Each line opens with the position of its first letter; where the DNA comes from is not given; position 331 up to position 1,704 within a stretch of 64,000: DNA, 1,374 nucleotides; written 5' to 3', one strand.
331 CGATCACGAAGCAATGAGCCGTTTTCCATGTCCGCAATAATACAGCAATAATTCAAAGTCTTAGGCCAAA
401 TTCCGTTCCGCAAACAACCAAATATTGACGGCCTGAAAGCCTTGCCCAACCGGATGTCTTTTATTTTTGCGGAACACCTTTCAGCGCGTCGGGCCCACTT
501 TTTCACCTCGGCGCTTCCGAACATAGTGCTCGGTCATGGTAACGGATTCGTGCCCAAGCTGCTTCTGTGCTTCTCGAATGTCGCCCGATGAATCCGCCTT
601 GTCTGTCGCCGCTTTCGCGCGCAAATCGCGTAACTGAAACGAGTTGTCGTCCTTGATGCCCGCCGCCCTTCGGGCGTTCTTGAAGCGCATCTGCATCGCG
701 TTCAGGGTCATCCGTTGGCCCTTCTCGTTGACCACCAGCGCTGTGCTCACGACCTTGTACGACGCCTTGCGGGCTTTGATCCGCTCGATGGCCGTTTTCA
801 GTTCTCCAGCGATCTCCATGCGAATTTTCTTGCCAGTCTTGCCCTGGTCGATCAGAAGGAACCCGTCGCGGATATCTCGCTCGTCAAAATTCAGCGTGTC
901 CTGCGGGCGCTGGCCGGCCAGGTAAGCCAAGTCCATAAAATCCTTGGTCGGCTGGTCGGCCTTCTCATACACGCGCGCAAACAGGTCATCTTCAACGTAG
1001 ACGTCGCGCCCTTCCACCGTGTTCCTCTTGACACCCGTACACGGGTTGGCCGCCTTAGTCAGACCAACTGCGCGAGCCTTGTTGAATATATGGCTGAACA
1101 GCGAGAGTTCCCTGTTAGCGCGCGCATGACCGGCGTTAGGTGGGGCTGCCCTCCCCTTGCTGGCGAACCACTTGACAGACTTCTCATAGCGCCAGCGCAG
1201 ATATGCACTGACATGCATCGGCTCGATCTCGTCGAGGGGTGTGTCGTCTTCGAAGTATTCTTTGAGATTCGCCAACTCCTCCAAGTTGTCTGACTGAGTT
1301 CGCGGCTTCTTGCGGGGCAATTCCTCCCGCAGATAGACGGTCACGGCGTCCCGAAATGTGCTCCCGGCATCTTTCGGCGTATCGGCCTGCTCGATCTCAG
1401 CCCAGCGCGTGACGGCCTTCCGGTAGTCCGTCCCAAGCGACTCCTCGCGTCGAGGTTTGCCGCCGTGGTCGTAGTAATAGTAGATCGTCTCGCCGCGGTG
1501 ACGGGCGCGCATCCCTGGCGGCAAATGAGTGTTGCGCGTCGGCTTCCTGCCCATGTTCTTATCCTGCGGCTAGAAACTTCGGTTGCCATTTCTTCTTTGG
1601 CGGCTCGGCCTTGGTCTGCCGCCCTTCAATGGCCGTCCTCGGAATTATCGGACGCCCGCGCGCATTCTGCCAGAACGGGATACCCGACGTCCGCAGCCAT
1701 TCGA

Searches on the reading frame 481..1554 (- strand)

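Call 21: search_protein_families(library=phrogs, proteins=[window:481-1554:-], max_evalue=0.001)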
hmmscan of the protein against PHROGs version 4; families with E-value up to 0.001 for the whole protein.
window:481-1554:- (357 aa): 3 families
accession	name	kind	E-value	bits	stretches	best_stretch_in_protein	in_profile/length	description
phrog_1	-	integration and excision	3.4e-47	163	1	18-348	118-436/611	integrase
phrog_216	-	integration and excision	6.7e-18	65.8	1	189-348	58-225/301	integrase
phrog_7244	-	integration and excision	2.4e-17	64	1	141-254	133-249/263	integrase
